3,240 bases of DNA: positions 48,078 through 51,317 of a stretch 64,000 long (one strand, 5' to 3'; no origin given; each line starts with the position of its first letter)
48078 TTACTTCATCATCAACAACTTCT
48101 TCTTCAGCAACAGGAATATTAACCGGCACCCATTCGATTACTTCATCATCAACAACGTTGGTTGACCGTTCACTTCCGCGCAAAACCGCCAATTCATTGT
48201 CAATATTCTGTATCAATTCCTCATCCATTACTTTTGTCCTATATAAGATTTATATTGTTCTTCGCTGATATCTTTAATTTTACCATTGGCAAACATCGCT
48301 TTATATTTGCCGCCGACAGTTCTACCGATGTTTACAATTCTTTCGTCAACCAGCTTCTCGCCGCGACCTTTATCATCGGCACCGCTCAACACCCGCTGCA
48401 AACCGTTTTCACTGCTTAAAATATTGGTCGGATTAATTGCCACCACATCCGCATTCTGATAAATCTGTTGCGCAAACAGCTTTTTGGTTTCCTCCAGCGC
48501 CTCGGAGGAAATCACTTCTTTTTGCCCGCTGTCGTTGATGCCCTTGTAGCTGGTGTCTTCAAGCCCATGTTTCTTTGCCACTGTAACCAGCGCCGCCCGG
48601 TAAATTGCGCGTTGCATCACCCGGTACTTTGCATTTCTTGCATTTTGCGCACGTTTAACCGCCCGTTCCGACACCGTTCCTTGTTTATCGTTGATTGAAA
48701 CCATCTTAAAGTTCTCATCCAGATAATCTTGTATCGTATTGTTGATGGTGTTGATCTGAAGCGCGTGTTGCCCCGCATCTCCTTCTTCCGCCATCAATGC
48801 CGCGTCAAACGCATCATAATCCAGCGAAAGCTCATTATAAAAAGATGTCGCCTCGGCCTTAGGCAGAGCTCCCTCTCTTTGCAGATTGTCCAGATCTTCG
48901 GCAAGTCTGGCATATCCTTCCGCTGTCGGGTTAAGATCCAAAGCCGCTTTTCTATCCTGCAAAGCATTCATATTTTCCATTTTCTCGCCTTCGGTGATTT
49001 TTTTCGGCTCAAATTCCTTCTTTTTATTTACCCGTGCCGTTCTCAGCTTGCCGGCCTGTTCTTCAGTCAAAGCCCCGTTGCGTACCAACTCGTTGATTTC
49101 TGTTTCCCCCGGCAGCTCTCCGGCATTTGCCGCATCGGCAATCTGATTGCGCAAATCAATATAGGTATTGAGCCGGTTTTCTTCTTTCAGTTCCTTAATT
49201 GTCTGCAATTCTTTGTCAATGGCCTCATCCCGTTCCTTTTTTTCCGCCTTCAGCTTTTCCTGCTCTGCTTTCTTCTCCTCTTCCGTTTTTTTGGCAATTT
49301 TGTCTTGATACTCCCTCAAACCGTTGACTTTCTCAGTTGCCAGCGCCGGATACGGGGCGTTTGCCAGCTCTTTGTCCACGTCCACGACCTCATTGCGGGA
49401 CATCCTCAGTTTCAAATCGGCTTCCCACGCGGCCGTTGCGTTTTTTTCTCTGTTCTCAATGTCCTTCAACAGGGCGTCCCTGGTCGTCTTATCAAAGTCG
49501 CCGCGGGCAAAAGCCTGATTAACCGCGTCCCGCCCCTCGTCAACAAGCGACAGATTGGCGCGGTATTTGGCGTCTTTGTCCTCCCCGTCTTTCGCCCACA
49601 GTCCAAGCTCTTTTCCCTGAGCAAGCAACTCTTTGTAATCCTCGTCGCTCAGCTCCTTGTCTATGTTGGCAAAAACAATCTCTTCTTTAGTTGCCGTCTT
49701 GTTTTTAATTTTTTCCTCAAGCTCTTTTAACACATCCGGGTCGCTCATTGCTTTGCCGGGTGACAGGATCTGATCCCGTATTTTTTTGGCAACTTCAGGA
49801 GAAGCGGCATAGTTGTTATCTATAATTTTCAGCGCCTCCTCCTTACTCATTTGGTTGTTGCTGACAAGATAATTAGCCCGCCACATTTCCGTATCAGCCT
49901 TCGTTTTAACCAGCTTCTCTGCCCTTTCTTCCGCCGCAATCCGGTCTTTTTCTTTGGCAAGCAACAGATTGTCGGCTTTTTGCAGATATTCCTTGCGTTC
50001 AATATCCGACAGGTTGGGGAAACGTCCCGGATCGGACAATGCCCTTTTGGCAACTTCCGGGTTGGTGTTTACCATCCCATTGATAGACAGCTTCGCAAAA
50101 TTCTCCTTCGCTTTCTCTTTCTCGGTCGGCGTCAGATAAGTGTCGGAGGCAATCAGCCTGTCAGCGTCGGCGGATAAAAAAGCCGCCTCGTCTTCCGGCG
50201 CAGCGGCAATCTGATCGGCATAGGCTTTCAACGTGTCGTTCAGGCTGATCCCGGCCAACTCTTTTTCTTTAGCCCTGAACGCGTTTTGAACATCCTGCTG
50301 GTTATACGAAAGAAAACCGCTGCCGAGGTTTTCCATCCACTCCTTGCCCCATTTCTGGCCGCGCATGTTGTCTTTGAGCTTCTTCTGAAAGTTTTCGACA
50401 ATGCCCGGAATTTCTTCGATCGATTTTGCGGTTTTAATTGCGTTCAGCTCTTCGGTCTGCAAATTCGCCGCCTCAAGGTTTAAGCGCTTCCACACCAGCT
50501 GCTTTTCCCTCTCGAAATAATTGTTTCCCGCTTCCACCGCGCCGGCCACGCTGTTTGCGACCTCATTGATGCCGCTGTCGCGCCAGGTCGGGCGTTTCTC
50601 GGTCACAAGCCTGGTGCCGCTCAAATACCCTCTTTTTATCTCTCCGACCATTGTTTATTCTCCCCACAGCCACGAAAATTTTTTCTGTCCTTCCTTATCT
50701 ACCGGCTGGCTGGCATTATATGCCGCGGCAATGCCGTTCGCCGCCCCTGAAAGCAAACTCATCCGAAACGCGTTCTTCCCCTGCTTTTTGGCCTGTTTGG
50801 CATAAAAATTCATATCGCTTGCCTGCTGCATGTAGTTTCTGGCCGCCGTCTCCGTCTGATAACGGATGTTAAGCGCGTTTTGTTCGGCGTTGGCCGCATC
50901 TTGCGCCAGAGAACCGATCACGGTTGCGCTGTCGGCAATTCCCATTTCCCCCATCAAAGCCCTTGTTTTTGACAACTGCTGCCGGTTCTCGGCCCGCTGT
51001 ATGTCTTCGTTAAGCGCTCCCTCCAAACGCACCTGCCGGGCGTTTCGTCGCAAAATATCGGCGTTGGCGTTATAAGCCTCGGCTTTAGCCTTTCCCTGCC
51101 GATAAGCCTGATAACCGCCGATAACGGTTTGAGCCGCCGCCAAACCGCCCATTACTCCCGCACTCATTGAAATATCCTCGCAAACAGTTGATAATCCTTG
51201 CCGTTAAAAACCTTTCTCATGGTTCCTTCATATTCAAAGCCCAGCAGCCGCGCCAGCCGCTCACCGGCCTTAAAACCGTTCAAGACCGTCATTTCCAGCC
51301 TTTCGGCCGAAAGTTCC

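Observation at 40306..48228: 2640-aa polyvalent protein occupying the ejected internal-virion (gp16) slot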

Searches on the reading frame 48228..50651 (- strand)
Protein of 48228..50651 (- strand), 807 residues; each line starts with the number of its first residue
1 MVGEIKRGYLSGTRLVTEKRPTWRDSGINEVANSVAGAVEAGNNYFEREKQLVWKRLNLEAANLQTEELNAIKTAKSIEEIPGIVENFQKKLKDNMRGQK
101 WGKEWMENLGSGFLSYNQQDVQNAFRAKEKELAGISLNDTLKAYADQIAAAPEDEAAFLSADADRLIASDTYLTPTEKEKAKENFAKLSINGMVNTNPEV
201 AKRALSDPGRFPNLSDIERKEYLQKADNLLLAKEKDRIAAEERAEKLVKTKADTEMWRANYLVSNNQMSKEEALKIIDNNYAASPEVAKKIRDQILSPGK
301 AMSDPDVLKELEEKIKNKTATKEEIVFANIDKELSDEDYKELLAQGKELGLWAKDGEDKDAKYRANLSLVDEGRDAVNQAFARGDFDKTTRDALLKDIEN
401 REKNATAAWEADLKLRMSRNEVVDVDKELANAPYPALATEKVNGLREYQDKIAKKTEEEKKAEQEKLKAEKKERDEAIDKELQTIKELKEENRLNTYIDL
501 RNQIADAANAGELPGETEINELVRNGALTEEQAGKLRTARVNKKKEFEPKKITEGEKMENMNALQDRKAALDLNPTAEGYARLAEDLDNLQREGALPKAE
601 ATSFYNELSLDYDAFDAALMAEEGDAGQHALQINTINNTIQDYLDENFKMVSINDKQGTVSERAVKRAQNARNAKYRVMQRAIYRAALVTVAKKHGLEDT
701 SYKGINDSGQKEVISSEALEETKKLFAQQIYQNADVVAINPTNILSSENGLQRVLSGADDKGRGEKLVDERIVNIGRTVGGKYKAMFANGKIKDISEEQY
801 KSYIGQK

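Call 7: search_protein_families(library=phrogs, proteins=[window:48228-50651:-], max_evalue=0.001)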
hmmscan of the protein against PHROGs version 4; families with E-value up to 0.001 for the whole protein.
window:48228-50651:- (807 aa): 0 families

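Call 8: search_protein_families(library=pfam, proteins=[window:48228-50651:-], max_evalue=0.01)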
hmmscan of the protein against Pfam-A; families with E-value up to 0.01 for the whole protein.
window:48228-50651:- (807 aa): 0 families

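Call 21: search_protein_families(library=ncbifam, proteins=[window:48228-50651:-], max_evalue=0.1)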
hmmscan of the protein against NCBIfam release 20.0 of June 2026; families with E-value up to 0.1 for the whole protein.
window:48228-50651:- (807 aa): 0 families

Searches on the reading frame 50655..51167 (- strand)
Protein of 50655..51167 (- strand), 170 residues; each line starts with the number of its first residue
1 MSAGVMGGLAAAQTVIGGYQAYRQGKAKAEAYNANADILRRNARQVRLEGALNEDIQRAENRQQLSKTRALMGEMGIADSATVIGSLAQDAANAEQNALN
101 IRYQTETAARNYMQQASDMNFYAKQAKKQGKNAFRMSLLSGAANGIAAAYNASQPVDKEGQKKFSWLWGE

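Call 7: search_protein_families(library=phrogs, proteins=[window:50655-51167:-], max_evalue=0.001)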
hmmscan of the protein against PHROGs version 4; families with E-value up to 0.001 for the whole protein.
window:50655-51167:- (170 aa): 1 family
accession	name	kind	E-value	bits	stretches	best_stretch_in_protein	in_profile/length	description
phrog_418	-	head and packaging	6.4e-18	66.4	1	2-161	2-161/166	internal virion protein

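Call 8: search_protein_families(library=pfam, proteins=[window:50655-51167:-], max_evalue=0.01)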
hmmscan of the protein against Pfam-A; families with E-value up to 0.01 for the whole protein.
window:50655-51167:- (170 aa): 1 family
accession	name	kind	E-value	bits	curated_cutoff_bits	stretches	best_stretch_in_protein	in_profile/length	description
PF24072.1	T7_gp14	-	4.4e-06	27.2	27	1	4-153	6-165/187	T7 virus internal virion protein gp14 family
